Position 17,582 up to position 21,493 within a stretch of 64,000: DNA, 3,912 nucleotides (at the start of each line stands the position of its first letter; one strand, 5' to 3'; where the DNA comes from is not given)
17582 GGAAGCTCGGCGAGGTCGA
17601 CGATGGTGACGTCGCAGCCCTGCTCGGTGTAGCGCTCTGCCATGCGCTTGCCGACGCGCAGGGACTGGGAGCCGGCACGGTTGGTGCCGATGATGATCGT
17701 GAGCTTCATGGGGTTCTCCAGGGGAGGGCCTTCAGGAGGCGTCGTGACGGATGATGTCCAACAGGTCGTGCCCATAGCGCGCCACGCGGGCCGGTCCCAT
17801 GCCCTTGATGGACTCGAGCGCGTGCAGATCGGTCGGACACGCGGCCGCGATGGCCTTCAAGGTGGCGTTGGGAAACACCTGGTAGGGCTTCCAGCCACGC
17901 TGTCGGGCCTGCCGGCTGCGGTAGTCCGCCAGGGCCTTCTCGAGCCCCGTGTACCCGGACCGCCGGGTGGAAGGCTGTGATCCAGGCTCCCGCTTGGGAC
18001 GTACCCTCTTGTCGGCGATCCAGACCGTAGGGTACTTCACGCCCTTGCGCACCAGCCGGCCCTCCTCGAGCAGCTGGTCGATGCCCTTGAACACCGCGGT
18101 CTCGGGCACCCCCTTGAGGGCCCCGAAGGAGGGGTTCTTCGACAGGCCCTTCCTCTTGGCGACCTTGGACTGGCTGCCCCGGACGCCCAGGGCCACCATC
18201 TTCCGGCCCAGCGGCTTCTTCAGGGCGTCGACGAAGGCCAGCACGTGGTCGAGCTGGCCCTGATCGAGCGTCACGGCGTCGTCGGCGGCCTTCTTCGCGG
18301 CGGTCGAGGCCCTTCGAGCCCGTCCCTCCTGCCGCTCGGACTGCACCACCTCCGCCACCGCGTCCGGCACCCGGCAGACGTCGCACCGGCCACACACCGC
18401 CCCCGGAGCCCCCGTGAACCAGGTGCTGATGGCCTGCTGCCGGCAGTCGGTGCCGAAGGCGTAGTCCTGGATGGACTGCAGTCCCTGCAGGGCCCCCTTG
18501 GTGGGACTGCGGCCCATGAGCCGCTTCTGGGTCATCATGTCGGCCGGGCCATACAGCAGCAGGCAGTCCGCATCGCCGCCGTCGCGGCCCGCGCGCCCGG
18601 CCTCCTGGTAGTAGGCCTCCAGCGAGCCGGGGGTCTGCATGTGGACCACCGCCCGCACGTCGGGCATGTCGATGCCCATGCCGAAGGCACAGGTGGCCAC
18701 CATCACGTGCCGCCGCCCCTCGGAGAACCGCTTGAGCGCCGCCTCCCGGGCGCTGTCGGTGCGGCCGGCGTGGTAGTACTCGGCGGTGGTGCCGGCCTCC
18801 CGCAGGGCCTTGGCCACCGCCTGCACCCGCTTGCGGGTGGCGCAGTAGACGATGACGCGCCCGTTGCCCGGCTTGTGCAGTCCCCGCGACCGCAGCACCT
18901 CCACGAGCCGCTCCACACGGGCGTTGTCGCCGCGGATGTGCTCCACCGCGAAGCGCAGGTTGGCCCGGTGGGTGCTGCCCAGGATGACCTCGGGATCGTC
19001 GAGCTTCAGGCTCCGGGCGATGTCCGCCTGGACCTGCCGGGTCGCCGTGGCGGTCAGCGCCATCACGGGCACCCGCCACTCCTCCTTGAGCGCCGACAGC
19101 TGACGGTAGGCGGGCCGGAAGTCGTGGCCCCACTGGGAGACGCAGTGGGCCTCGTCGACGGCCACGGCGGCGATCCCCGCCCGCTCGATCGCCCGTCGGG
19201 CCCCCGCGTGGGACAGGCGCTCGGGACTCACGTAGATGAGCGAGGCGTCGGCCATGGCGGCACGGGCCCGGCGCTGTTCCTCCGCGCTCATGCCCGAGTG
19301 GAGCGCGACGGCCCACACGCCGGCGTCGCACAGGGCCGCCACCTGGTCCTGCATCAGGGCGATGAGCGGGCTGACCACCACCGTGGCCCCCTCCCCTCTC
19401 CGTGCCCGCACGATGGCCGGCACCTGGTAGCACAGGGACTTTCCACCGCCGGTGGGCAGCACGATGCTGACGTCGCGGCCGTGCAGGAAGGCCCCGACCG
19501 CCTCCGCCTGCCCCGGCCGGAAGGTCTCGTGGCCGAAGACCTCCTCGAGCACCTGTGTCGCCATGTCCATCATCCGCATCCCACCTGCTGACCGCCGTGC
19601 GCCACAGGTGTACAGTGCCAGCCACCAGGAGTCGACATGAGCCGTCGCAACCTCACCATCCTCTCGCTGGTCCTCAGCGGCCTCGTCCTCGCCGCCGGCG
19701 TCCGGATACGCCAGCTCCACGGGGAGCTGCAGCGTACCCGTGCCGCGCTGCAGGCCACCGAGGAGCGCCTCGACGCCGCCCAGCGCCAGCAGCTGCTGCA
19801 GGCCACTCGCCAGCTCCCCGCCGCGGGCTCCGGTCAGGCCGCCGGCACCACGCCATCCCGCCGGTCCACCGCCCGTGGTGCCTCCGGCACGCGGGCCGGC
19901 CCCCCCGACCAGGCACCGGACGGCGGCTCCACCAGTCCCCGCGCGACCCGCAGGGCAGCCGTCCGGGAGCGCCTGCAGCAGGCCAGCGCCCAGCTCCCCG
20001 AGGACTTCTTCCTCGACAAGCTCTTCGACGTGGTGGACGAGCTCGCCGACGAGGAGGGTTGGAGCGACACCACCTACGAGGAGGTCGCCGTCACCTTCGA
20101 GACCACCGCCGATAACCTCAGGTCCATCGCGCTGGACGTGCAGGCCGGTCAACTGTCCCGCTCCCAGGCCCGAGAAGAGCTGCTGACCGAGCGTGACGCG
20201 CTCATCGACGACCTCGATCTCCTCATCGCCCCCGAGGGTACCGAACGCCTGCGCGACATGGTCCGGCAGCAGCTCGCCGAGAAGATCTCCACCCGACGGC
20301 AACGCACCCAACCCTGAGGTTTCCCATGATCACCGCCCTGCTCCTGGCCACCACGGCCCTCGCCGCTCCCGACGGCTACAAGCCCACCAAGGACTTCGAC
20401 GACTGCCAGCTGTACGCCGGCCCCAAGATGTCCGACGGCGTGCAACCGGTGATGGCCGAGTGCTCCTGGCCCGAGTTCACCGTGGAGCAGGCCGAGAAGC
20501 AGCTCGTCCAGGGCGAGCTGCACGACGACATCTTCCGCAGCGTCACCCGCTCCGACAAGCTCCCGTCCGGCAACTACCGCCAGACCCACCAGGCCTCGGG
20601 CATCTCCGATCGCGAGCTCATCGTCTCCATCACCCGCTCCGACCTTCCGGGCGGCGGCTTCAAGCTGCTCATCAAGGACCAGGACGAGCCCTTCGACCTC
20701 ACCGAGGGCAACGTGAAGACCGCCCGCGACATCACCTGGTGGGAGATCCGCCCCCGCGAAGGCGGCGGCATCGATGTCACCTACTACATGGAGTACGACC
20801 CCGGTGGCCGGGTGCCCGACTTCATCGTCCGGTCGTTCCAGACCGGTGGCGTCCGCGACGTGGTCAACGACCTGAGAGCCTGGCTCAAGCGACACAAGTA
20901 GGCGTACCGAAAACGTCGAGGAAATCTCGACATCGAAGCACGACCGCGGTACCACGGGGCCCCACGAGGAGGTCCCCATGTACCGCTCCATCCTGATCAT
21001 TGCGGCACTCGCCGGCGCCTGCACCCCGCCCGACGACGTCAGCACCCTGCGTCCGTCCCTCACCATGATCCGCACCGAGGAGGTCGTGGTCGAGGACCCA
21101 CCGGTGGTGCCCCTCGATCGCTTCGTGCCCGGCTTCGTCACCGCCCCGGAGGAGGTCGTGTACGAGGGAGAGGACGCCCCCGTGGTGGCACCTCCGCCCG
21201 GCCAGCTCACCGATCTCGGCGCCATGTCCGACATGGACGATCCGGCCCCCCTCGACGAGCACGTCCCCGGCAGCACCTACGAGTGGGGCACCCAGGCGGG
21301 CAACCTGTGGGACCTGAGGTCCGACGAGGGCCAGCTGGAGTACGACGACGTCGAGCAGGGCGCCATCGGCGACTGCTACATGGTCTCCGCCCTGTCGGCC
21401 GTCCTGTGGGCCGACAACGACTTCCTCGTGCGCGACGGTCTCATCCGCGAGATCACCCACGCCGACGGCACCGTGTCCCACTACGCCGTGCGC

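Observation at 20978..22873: Calpain-like cysteine protease as a surface lipoprotein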

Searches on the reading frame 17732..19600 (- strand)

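Call 36: search_protein_families(library=pfam, proteins=[window:17732-19600:-], max_evalue=0.001)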
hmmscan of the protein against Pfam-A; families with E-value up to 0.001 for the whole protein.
window:17732-19600:- (622 aa): 7 families
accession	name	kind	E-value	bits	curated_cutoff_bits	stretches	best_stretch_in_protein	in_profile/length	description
PF00270.35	DEAD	-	1.3e-28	100.2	26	1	28-191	1-165/167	DEAD/DEAH box helicase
PF00271.37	Helicase_C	-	1.1e-24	87.3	23.5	1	230-341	4-110/110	Helicase conserved C-terminal domain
PF00570.28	HRDC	-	2.6e-20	72.6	23.8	1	553-617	4-68/68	HRDC domain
PF16124.10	RecQ_Zn_bind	-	3.6e-07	31.2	25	1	352-410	1-66/66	RecQ zinc-binding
PF09382.16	RQC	-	1.5e-06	28.4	23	1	453-529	14-90/114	RQC domain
PF13307.12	Helicase_C_2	-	3.9e-06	27.4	25.3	1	245-318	8-88/170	Helicase C-terminal domain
PF22590.2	Cas3-like_C_2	-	0.00011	22.9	27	1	247-340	3-104/106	CRISPR-associated nuclease/helicase Cas3, C-terminal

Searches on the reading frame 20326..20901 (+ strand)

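Call 3: search_protein_families(library=pfam, proteins=[window:20326-20901:+], max_evalue=0.01)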
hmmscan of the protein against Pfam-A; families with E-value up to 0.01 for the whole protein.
window:20326-20901:+ (191 aa): 1 family
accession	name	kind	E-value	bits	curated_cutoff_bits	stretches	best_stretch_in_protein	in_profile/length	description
PF01852.25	START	-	0.00057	19.7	22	1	141-191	155-205/207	START domain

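Call 4: search_protein_families(library=ncbifam, proteins=[window:20326-20901:+], max_evalue=0.01)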
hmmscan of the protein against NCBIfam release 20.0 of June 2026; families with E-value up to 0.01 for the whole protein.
window:20326-20901:+ (191 aa): 0 families

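Call 61: search_protein_families(library=padloc, proteins=[window:20326-20901:+], max_evalue=0.001)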
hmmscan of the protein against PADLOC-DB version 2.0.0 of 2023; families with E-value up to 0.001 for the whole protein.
window:20326-20901:+ (191 aa): 0 families

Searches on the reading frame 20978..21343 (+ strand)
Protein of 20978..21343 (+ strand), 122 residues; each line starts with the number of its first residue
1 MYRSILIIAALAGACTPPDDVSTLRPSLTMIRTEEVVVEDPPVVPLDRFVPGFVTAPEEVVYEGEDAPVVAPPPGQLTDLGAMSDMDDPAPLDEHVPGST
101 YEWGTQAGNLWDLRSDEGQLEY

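Call 26: search_protein_families(library=pfam, proteins=[window:20978-21343:+], max_evalue=10)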
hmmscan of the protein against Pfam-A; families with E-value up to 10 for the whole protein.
seq(122 aa): 0 families
